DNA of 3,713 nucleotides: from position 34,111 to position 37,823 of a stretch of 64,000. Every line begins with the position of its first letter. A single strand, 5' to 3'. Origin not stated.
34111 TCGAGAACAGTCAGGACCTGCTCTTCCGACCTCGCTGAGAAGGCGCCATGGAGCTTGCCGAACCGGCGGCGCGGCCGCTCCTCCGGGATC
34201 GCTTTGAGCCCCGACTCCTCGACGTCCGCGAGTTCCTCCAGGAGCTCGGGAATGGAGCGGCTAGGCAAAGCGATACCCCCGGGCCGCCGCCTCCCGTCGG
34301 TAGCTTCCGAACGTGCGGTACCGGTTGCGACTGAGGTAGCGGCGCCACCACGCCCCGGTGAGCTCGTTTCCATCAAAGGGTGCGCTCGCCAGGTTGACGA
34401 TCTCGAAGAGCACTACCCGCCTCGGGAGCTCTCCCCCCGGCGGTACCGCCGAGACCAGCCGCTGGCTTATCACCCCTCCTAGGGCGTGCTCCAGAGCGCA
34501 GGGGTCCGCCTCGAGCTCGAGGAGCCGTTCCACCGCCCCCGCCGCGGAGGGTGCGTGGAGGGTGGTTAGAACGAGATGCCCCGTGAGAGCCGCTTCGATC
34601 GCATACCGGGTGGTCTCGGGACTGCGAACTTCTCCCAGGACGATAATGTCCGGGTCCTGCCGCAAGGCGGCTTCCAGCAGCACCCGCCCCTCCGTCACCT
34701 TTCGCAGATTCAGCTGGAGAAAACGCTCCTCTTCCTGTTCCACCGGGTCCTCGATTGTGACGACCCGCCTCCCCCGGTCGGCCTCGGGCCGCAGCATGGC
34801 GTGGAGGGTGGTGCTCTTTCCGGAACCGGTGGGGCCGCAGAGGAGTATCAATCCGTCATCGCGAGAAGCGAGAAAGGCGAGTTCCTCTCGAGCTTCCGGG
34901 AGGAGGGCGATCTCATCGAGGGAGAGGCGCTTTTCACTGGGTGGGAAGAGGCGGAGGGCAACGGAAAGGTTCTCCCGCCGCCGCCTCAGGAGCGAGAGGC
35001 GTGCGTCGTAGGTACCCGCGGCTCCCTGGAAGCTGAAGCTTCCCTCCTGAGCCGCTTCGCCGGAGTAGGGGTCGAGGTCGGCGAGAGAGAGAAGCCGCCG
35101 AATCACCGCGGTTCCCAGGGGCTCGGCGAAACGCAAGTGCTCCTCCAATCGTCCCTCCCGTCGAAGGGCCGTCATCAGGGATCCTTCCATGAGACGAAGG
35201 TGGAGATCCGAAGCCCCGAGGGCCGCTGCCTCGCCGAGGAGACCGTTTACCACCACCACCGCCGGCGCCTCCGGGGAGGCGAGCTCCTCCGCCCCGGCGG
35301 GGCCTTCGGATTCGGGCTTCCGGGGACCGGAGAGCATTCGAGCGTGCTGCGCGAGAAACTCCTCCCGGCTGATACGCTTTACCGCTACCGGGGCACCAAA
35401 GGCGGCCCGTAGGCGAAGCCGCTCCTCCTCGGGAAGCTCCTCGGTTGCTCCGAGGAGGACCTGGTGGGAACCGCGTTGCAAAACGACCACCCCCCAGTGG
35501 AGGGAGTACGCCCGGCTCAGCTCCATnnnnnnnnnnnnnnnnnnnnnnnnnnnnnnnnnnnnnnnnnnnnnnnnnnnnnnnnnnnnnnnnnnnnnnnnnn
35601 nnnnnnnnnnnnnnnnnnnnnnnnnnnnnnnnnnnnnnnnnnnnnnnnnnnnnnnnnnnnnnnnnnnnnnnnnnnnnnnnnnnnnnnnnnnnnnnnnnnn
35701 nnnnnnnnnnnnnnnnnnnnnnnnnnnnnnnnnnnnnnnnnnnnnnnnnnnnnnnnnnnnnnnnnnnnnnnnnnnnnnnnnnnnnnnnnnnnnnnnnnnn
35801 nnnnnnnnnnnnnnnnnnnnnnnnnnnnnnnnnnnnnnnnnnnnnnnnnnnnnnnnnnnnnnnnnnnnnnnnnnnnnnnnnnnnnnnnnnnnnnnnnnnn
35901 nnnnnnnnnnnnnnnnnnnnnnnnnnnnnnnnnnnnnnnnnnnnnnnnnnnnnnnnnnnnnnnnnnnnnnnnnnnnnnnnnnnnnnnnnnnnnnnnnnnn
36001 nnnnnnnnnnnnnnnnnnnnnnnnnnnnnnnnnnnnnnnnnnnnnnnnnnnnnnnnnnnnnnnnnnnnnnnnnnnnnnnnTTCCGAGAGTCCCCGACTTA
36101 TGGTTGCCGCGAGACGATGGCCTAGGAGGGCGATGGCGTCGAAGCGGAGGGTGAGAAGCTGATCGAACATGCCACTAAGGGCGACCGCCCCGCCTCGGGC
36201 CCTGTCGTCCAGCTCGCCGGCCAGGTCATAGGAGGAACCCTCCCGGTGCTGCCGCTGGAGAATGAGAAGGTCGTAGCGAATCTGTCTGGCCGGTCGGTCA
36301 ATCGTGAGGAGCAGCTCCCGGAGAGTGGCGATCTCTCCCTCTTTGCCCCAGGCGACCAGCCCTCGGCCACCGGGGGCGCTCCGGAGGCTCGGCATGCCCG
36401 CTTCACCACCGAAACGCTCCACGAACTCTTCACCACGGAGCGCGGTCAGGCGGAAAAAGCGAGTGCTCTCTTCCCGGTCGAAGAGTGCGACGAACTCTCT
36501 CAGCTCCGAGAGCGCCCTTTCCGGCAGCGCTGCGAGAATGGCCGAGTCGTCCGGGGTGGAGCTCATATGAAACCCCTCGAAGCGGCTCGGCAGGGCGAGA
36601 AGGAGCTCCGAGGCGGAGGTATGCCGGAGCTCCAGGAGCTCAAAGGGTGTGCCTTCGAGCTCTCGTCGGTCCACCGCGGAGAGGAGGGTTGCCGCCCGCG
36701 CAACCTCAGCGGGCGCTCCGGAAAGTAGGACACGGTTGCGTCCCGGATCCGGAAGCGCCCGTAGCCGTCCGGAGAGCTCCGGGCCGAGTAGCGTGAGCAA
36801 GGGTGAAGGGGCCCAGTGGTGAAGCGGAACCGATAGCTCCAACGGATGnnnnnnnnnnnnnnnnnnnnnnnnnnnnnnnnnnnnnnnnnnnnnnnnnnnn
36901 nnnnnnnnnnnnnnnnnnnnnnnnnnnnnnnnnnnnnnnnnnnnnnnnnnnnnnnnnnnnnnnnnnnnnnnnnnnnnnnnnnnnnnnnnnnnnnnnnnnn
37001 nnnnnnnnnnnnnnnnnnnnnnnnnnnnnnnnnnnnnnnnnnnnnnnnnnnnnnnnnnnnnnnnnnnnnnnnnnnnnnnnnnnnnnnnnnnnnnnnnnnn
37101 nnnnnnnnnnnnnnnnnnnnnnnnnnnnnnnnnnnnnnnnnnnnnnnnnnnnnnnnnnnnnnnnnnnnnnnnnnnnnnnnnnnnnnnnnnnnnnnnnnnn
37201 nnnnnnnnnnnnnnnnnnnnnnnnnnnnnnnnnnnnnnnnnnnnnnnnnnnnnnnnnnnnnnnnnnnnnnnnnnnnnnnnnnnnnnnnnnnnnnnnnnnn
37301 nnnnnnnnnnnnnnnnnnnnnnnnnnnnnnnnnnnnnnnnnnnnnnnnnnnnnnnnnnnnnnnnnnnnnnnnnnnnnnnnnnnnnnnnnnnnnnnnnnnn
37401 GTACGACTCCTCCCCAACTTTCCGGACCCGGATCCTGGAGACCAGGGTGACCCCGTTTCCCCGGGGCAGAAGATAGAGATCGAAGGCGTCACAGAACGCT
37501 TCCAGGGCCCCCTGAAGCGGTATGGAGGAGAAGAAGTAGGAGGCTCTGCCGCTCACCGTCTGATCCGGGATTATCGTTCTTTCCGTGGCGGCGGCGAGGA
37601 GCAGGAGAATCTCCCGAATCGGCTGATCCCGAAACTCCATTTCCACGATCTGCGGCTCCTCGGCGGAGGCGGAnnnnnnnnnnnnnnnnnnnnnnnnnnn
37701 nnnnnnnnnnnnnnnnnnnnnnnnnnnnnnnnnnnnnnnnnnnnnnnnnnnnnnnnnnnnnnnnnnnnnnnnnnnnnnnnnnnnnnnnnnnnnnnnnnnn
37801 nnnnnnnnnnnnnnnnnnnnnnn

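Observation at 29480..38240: Compact, highly divergent T2SS/type-IV-filament-like operon of 12-13 translationally coupled genes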

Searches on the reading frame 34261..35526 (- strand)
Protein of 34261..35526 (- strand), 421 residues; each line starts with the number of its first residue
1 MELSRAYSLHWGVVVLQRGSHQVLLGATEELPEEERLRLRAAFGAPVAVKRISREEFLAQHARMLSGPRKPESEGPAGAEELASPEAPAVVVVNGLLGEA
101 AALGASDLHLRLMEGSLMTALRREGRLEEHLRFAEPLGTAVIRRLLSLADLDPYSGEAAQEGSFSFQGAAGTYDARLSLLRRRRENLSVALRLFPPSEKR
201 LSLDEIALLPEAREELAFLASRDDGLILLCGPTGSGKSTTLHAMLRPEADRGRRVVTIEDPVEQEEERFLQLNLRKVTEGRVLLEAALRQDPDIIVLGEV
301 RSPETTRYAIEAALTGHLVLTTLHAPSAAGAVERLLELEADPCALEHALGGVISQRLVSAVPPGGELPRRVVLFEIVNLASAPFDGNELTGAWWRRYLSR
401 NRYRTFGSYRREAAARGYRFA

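Call 3: search_protein_families(library=pfam, max_evalue=0.1, proteins=[window:34261-35526:-])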
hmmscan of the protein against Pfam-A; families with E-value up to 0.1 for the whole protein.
window:34261-35526:- (421 aa): 19 families
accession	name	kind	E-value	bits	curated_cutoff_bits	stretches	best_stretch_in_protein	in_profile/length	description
PF00437.27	T2SSE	-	7.6e-58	196.4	24.9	1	86-360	5-280/370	Type II/IV secretion system protein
PF13401.12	AAA_22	-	7e-06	26.8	27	1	223-277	4-58/130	AAA domain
PF13476.12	AAA_23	-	0.00076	20.6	27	1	214-244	13-39/201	AAA domain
PF13191.12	AAA_16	-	0.0008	20.4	32.6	1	224-288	24-83/167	AAA ATPase domain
PF25199.1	nSTAND_NTPase5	-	0.00092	19.5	34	1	216-283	32-99/145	Novel STAND NTPase 5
PF13671.12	AAA_33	-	0.0011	19.7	27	1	226-260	1-30/143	AAA domain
PF13555.12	AAA_29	-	0.0016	18.6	27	1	224-244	22-42/61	P-loop containing region of AAA domain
PF13173.12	AAA_14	-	0.0025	18.3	27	0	226-307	4-78/129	AAA domain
PF00005.33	ABC_tran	-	0.0038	18.3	25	1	226-283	13-70/137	ABC transporter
PF05673.19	DUF815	-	0.005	16.5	23.8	1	218-259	47-88/249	Protein of unknown function (DUF815)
PF20720.3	nSTAND3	-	0.0052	16.9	27.2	1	222-264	15-57/155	Novel STAND NTPase 3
PF03215.21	Rad17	-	0.0079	16.6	23.8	1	217-244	38-65/186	Rad17 P-loop domain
PF01580.24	FtsK_SpoIIIE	-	0.0079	16.1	24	1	226-245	41-60/221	FtsK/SpoIIIE family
PF10412.15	TrwB_AAD_bind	-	0.013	14.9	20.5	1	218-258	9-49/387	Type IV secretion-system coupling protein DNA-binding domain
PF13238.12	AAA_18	-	0.015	16.2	29.4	1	227-319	1-96/128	AAA domain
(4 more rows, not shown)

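Call 4: search_protein_families(library=ncbifam, max_evalue=0.1, proteins=[window:34261-35526:-])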
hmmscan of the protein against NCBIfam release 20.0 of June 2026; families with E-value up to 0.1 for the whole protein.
window:34261-35526:- (421 aa): 26 families (the best 25 are shown)
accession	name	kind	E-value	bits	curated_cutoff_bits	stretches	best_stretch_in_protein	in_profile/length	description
NF041000.1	ATPase_ComGA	equivalog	1.8e-59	200.9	300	1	96-359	3-266/267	competence type IV pilus ATPase ComGA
TIGR02533.1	type_II_gspE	equivalog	1.9e-58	198.3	630.25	1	83-363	103-384/486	type II secretion system ATPase GspE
NF007755.0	PRK10436.1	equivalog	2.7e-48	164.8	617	1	13-360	19-357/465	type II secretion system protein GspE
TIGR02538.1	type_IV_pilB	equivalog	4.1e-45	154.4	675.65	1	79-359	171-453/564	type IV-A pilus assembly ATPase PilB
NF053534.1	T4PilAsmATPsTfpB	equivalog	7e-45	153.5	850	1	89-361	201-475/584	type IV pilus assembly ATPase TfpB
TIGR01420.1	pilT_fam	subfamily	1.3e-41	143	319.1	1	95-365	4-275/343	PilT/PilU family type 4a pilus ATPase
TIGR02525.1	plasmid_TraJ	equivalog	2.2e-21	76.3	368.3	1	222-338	147-272/372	plasmid transfer ATPase TraJ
NF058587.1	archaellum_moto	equivalog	1.1e-16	60.7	550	1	226-371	277-427/527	archaellum flagellar ATPase motor FlaI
TIGR02524.1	dot_icm_DotB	equivalog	9.2e-16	58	463.3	1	221-336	131-257/358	Dot/Icm type IV secretion system ATPase DotB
TIGR02788.1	VirB11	equivalog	2.4e-15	56.3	249.95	1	226-339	146-266/308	P-type DNA transfer ATPase VirB11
TIGR02782.1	TrbB_P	equivalog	4.3e-12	45.9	304.55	1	227-338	139-255/303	P-type conjugative transfer ATPase TrbB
TIGR03819.1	heli_sec_ATPase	hypoth_equivalog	2.2e-11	43.6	373.15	1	221-338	175-300/340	TadA family conjugal transfer-associated ATPase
NF010469.0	PRK13894.1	subfamily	2.5e-10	40.2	508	1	216-338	141-267/320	conjugal transfer ATPase TrbB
NF010425.0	PRK13851.1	equivalog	3.4e-09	36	461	1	226-338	164-283/344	type IV secretion system protein VirB11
NF010407.0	PRK13833.1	subfamily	2.7e-08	33.6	499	1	227-342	147-266/323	conjugal transfer protein TrbB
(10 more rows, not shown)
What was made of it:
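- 34261..35526 (-): Gene B: the assembly ATPase (GspE/ComGA-like, 421 aa, no tetracysteine motif). NCBIfam gives ComGA 200.9, GspE 198.3, PilB 154 and PilT 143 bits, all below their cut-offs (calls 3, 4).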

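Call 20: find_homologous_proteins(query=window:34261-35526:-, max_evalue=1e-20)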
Query window:34261-35526:- (421 aa): 6709 proteins with E <= 1e-20 among 8000 candidates; the best 120 are listed.
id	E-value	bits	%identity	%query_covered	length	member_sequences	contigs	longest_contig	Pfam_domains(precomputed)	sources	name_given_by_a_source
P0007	2.5e-265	898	100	100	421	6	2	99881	PF00437.27,PF13401.13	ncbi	ncbi:MAG: GspE/PulE family protein [Spirochaetaceae bacterium]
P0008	2.3e-204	697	79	100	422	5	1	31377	PF00437.27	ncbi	-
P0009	2.1e-193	661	75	100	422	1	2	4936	PF00437.27,PF13401.13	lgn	-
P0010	3.1e-151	522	64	99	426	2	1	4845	PF00437.27,PF13401.13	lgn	-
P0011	2.1e-149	516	63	100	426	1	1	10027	PF00437.27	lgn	-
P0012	2.0e-147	510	61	100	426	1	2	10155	PF00437.27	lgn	-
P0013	2.1e-147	510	62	98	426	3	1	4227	PF00437.27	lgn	-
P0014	2.2e-123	430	55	100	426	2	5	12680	PF00437.27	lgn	-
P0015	6.8e-120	419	55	100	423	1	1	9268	PF00437.27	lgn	-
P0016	8.4e-113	396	53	99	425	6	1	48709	PF05157.21,PF00437.27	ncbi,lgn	ncbi:MAG: GspE/PulE family protein [Spirochaetaceae bacterium]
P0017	5.2e-53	199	35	73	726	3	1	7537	PF13173.13,PF00437.27,PF13604.13,PF13245.13,PF13555.13,PF00004.36,PF13401.13,PF13238.13,PF03029.24,PF04851.22,PF13191.13,PF06414.19,PF10412.16,PF01935.24,PF24883.3,PF00005.34,PF13476.13,PF10236.16,PF01580.25,PF25199.2,PF20720.4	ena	-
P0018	5.1e-52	195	35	56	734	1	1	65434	PF13173.13,PF00265.25,PF13086.13,PF00437.27,PF13604.13,PF13245.13,PF13555.13,PF13671.13,PF13401.13,PF03029.24,PF00448.29,PF07728.21,PF04851.22,PF13191.13,PF06414.19,PF10412.16,PF01935.24,PF00005.34,PF13476.13,PF01580.25,PF25199.2,PF20720.4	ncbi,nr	ncbi:MAG: PilT/PilU family type 4a pilus ATPase [Candidatus Alcyoniella australis]|nr:PilT/PilU fami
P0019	1.7e-51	194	-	-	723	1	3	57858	PF13173.13,PF00265.25,PF00437.27,PF13604.13,PF13245.13,PF13555.13,PF13671.13,PF00004.36,PF13401.13,PF20703.4,PF00448.29,PF03215.22,PF04851.22,PF13191.13,PF06414.19,PF01935.24,PF00005.34,PF13476.13,PF01580.25,PF25199.2,PF20720.4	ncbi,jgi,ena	-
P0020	3.3e-51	193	36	68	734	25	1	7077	PF13173.13,PF06745.20,PF13604.13,PF13671.13,PF13401.13,PF13238.13,PF04851.22,PF13191.13,PF06414.19,PF10412.16,PF24883.3,PF13476.13,PF01580.25,PF25199.2,PF13481.13,PF00437.27,PF13245.13,PF13555.13,PF03029.24,PF03215.22,PF01935.24,PF00005.34,PF10236.16,PF20720.4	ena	-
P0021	8.8e-50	188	40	55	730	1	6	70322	PF00265.25,PF00437.27,PF13604.13,PF13555.13,PF13671.13,PF13401.13,PF20703.4,PF13191.13,PF06414.19,PF13514.13,PF01935.24,PF00005.34,PF13476.13,PF01580.25,PF25199.2,PF20720.4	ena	-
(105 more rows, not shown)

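Call 21: find_encoding_contigs(protein=P0012, flank=10000, max_places=2)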
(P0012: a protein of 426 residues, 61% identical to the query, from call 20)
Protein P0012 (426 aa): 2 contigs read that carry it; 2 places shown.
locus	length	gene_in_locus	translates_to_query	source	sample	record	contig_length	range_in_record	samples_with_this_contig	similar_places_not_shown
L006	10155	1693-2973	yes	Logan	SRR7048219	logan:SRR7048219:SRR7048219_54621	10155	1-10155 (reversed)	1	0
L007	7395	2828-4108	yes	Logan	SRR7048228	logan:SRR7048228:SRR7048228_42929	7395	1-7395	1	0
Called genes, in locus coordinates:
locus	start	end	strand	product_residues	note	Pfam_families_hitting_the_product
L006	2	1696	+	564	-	?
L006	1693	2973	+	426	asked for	PF00437:T2SSE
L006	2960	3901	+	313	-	PF00482:T2SSF (faint)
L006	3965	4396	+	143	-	PF08334:T2SSG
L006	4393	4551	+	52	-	-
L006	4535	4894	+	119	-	-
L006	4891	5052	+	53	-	-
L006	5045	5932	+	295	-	-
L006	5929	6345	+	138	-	-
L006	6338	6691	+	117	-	-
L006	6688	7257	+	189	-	-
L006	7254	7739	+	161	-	-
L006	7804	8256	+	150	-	PF00334:NDK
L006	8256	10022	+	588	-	PF08439:Peptidase_M3_N (weak), PF01432:Peptidase_M3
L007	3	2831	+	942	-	?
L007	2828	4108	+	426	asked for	PF00437:T2SSE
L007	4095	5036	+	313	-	PF00482:T2SSF (faint)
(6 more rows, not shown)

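Call 22: find_encoding_contigs(protein=P0015, flank=10000, max_places=2)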
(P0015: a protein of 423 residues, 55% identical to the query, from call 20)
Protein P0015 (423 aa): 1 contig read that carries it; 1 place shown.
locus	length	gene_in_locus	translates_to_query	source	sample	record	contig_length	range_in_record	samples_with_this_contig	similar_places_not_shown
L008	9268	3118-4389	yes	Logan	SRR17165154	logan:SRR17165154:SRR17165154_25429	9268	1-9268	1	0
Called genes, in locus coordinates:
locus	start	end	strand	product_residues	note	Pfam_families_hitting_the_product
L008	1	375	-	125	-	?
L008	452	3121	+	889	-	PF03958:Secretin_N (faint), PF00263:Secretin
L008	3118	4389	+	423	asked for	PF00437:T2SSE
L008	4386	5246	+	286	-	-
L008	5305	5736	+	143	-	PF08334:T2SSG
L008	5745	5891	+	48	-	-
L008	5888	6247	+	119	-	-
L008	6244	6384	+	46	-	-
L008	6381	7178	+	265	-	-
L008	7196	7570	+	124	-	-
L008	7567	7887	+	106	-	-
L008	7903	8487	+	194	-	-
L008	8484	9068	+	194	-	-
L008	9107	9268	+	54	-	?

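Call 63: search_solved_structures(query=window:34261-35526:-, max_evalue=1e-10)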
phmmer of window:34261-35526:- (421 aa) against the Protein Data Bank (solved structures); distinct sequences matched with E-value up to 1e-10: 25.
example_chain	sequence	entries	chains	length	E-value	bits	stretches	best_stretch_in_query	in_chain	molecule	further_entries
1p9r_A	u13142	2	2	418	5.9e-49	170.5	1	84-365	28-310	General secretion pathway protein E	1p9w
4kss_A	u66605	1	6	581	1.3e-48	169.3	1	84-365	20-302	Type II secretion system protein E, hemolysin-coregulated protein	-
4ksr_A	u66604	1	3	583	1.3e-48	169.3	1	84-365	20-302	Type II secretion system protein E, Hemolysin-coregulated protein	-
4pht_A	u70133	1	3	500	1.4e-48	169.3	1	84-360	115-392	General secretory pathway protein E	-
5tsg_B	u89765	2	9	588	6.2e-38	134.2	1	78-386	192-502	Type IV pilus biogenesis ATPase PilB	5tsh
5oiu_A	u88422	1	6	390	1.4e-37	133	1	86-361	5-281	Type IV pilus assembly protein PilF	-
6f8l_G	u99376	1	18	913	1.6e-37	132.8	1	70-361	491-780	Type IV pilus assembly protein PilF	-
6olj_C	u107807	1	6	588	1.7e-37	132.8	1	78-383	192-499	Type IV pilus biogenesis ATPase PilB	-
5it5_F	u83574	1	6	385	2.6e-37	132.1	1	93-361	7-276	ATP binding motif-containing protein PilF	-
6ejf_A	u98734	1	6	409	3.1e-37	131.9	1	93-361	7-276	Type IV pilus assembly protein PilF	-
5zfr_A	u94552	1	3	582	9.2e-37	130.3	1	79-361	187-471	Type IV pilus biogenesis ATPase PilB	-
3jc8_Ba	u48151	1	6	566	2.3e-36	129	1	82-371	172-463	Type IV-A pilus assembly ATPase PilB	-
2ewv_A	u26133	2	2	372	9.4e-27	97.4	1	95-367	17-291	twitching motility protein PilT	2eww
3jvu_A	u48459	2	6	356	1e-26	97.3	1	95-365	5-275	Twitching mobility protein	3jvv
2gsz_A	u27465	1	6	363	1.2e-26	97.1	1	96-367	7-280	twitching motility protein PilT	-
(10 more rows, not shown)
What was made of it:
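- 34261..35526 (-): The best PDB hits are EpsE/GspE at 169-170 bits, against PilB/PilF at 129-134 and PilT at 97 (call 63).
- On Type IVa pilus (T4aP): PilB structures score below GspE (call 63).
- Solved GspE structures outscore PilB by about 36 bits and PilT by about 73 bits (call 63).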

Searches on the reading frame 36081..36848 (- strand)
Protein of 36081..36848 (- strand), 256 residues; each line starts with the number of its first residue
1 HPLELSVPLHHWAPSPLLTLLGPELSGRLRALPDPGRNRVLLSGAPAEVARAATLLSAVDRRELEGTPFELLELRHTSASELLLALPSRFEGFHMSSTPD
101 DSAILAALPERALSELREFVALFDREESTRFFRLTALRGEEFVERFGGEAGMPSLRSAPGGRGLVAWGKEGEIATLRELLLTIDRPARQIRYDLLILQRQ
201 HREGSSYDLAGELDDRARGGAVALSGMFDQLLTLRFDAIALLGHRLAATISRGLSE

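Call 65: search_protein_families(library=pfam, max_evalue=10, proteins=[window:36081-36848:-])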
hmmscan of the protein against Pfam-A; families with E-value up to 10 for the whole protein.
window:36081-36848:- (256 aa): 1 family
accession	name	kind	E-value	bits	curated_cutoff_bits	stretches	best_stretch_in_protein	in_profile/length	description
PF03958.22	Secretin_N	-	1.1e-13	51.6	28.2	3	7-63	4-67/69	Bacterial type II/III secretion system short domain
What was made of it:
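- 35604..36845 (-): Three Secretin_N (N1-N3-like) domains and the C-terminal secretin pore domain of A. Secretin_N gives three stretches in residues 465-720 (call 65).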

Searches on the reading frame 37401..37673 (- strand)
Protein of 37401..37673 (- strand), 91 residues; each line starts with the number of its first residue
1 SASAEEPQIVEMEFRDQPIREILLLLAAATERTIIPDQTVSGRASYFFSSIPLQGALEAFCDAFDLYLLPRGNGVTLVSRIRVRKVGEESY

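Call 65: search_protein_families(library=pfam, max_evalue=10, proteins=[window:37401-37673:-])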
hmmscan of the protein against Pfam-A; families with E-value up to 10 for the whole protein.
window:37401-37673:- (91 aa): 1 family
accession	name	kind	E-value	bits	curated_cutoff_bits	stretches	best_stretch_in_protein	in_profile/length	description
PF21305.2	type_II_gspD_N0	-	0.01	16.1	27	1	13-45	2-34/71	GspD-like, N0 domain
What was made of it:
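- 36855..37661 (-): Three tandem N0-like periplasmic modules of A. The first module gives a weak type_II_gspD_N0 hit (E = 0.01, 16 bits, call 65).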
